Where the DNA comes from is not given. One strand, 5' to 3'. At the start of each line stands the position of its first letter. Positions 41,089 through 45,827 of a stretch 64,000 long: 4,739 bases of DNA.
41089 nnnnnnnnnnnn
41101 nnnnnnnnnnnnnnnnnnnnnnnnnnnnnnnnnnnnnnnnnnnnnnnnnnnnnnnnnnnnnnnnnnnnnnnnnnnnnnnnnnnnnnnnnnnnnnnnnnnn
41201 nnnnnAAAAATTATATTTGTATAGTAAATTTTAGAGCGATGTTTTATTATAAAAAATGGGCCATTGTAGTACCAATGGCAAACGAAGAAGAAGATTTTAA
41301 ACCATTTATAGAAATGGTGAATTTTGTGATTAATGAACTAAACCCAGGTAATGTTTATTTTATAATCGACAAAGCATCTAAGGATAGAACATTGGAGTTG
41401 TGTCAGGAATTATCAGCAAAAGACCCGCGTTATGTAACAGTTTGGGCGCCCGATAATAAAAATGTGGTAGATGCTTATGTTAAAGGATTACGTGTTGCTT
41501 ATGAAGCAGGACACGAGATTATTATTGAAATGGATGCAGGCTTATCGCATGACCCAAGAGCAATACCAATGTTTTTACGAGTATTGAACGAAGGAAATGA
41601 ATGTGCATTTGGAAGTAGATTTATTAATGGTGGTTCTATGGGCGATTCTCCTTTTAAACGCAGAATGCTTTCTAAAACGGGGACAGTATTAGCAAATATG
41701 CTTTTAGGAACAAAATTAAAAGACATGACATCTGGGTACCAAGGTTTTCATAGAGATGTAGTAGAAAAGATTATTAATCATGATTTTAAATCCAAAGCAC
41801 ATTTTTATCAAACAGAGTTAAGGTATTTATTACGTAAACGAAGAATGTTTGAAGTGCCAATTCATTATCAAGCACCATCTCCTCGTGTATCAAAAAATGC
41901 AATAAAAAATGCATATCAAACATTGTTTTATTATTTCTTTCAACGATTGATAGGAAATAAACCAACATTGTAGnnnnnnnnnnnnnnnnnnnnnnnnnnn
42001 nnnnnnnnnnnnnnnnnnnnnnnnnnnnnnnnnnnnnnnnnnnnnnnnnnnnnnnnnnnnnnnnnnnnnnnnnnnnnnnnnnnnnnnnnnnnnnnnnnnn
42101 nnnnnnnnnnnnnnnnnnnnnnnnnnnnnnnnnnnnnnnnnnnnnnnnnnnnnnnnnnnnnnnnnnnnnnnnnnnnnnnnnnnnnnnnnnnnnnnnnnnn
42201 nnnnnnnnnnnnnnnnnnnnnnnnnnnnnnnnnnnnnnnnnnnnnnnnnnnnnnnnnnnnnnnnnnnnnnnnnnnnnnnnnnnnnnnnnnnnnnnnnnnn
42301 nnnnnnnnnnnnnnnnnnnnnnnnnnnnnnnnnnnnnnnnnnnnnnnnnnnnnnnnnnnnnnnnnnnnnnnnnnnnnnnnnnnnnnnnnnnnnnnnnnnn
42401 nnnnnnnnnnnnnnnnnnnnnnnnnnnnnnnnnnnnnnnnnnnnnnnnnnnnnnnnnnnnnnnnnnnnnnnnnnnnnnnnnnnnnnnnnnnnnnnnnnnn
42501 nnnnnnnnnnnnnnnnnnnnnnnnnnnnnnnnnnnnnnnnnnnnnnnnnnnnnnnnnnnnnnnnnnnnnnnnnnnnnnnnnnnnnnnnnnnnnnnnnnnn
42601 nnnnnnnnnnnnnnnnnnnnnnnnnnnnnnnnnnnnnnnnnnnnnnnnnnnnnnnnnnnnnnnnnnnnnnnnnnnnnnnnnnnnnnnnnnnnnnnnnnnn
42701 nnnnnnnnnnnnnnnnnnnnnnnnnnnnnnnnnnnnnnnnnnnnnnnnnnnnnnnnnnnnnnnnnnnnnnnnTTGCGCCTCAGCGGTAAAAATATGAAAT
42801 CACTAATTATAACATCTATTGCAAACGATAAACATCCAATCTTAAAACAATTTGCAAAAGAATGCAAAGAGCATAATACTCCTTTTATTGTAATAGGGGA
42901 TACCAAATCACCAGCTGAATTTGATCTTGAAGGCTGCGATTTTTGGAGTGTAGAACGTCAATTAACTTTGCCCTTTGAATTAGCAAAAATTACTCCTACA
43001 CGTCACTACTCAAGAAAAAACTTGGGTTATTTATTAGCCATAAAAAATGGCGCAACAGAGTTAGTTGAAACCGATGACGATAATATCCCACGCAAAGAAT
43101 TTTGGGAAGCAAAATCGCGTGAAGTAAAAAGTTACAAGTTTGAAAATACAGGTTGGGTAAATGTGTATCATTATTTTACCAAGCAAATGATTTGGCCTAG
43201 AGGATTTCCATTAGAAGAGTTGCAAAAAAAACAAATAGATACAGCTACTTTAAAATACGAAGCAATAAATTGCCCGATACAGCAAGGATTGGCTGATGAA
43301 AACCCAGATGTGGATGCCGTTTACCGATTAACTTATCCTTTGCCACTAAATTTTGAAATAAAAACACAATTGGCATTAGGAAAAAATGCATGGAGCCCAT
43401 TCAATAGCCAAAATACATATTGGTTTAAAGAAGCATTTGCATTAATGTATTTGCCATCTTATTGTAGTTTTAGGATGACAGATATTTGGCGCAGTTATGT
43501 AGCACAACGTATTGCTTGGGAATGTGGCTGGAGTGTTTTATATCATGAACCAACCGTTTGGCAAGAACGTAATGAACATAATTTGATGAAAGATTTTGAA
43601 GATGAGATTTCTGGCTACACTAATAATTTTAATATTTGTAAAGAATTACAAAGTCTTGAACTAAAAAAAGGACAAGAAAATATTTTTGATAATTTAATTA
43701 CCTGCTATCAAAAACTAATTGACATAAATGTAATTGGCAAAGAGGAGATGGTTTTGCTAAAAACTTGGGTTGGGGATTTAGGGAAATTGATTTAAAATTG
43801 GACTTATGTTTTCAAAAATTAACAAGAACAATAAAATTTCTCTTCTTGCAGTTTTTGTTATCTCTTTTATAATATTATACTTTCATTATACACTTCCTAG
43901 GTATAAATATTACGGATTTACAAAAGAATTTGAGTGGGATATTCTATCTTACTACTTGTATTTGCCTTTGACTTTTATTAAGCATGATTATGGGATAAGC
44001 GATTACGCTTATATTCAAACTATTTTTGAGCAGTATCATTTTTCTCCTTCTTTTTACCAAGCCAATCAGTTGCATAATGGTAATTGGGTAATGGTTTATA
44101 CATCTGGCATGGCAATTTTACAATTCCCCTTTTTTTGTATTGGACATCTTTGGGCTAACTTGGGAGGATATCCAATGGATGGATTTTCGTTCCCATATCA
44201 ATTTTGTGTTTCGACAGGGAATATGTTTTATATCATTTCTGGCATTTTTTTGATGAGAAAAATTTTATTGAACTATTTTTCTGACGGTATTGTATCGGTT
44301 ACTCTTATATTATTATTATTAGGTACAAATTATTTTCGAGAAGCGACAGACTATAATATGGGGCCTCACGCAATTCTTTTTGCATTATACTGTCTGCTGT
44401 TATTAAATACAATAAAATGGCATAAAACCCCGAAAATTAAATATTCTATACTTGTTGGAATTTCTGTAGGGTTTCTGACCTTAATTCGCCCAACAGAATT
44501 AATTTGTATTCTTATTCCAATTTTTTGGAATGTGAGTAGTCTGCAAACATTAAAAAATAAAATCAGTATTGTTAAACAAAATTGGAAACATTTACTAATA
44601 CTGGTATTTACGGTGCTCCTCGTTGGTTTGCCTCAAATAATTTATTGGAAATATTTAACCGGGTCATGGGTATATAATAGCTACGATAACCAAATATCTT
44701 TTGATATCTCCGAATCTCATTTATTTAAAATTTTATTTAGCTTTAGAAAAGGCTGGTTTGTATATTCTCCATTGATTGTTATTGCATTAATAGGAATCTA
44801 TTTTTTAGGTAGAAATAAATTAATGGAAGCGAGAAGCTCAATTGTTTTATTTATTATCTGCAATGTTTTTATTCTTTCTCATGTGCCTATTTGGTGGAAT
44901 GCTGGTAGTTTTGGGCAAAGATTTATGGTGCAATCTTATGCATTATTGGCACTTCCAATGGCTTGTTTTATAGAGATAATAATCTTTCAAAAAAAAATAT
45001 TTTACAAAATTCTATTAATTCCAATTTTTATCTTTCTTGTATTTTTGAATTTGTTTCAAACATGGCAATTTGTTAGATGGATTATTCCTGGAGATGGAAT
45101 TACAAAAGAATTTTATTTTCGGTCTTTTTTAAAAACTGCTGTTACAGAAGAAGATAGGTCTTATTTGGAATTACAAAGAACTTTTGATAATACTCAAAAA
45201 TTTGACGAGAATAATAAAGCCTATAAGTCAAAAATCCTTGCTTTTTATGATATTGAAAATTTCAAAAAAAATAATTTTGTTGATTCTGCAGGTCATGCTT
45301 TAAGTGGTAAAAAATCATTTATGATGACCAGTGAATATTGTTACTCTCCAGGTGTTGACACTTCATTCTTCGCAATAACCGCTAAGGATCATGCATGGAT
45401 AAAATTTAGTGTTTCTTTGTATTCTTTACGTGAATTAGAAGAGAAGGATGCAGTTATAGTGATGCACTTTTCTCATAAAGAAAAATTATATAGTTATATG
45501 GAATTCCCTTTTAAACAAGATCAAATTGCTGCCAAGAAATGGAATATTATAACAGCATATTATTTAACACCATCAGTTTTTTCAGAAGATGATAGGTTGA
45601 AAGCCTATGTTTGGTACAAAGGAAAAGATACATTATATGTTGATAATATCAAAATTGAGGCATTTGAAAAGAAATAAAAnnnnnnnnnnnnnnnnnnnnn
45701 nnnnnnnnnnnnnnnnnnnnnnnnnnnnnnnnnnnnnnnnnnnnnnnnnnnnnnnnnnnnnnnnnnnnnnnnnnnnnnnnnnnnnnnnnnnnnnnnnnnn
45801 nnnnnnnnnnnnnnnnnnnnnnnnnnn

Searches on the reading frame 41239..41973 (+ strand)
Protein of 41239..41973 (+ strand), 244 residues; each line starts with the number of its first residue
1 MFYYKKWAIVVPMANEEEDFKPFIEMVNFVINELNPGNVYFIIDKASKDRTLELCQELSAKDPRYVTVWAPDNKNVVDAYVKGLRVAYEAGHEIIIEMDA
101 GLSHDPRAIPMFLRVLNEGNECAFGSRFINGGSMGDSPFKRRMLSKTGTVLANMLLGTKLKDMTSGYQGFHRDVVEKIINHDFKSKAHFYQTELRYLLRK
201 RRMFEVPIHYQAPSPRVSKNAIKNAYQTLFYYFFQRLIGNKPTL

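Call 11: search_protein_families(library=pfam, proteins=[window:41239-41973:+], max_evalue=0.01)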
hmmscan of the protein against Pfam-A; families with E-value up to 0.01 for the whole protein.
window:41239-41973:+ (244 aa): 1 family
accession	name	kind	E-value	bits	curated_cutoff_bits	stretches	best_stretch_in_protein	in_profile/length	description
PF00535.33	Glycos_transf_2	-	4.2e-15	56.5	23.3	1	9-178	2-167/168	Glycosyl transferase family 2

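Call 39: search_protein_families(library=ncbifam, proteins=[window:41239-41973:+], max_evalue=0.01)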
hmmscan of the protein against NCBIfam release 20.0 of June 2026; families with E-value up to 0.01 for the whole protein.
window:41239-41973:+ (244 aa): 7 families
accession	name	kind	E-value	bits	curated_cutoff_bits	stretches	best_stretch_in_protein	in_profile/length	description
NF047588.1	GlcsyltransPgfSStrep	equivalog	8e-14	51.6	500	1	6-180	2-169/308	glycosyltransferase PgfS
NF041391.1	DPhHxTase_Halo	equivalog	7e-11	41.5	375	1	24-211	10-184/213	dolichyl-phosphate hexose transferase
NF007986.1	PRK10714.1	equivalog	4.5e-08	32.5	529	1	5-185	6-179/316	undecaprenyl-phosphate 4-deoxy-4-formamido-L-arabinose transferase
TIGR04182.1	glyco_TIGR04182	equivalog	2.7e-07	30.3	325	1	8-213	3-193/293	S-layer glycoprotein N-glycosyltransferase AglJ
TIGR03937.1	PgaC_IcaA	equivalog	0.00065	18.8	422.3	1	5-118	45-152/407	poly-beta-1,6-N-acetyl-D-glucosamine synthase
TIGR04283.1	glyco_like_mftF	equivalog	0.0034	17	182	1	8-60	2-51/221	TIGR04283 family arsenosugar biosynthesis glycosyltransferase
NF058614.1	PPMAGASynPpgS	equivalog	0.0038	16.7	370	1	9-178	4-165/226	polyprenyl-phospho-N-acetylgalactosaminyl synthase PpgS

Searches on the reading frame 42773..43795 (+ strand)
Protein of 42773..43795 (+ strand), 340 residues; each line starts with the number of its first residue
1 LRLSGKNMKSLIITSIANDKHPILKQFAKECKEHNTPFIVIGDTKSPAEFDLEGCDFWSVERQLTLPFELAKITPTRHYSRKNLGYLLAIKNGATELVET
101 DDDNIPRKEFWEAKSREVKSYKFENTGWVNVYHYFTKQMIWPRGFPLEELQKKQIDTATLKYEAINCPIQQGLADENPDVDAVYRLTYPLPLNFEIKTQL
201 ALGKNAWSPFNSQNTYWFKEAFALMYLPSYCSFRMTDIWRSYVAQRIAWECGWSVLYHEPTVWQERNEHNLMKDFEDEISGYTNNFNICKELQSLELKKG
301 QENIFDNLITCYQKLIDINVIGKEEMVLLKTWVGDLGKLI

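Call 11: search_protein_families(library=pfam, proteins=[window:42773-43795:+], max_evalue=0.01)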
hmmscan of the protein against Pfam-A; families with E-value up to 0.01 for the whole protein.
window:42773-43795:+ (340 aa): 1 family
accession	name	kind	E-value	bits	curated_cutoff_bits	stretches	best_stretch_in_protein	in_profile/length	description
PF03385.23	STELLO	-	1.3e-11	44.5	27.8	1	234-338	1-104/387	STELLO glycosyltransferases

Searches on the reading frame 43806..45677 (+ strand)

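Call 4: search_protein_families(library=pfam, proteins=[window:43806-45677:+], max_evalue=0.1)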
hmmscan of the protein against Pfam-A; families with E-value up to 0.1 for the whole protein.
window:43806-45677:+ (623 aa): 1 family
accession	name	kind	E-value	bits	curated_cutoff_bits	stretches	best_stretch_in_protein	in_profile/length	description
PF13231.12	PMT_2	-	0.00044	20.9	26.1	1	152-272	41-154/160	Dolichyl-phosphate-mannose-protein mannosyltransferase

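Call 39: search_protein_families(library=ncbifam, proteins=[window:43806-45677:+], max_evalue=0.01)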
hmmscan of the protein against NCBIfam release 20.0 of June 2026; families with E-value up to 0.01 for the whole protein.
window:43806-45677:+ (623 aa): 1 family
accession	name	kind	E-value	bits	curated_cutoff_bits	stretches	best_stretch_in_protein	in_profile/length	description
NF047440.1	LA3751_2_3_fam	subfamily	2.7e-10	39.7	200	1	128-420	95-387/460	LA_3751/LA_3752 family putative glycosyltransferase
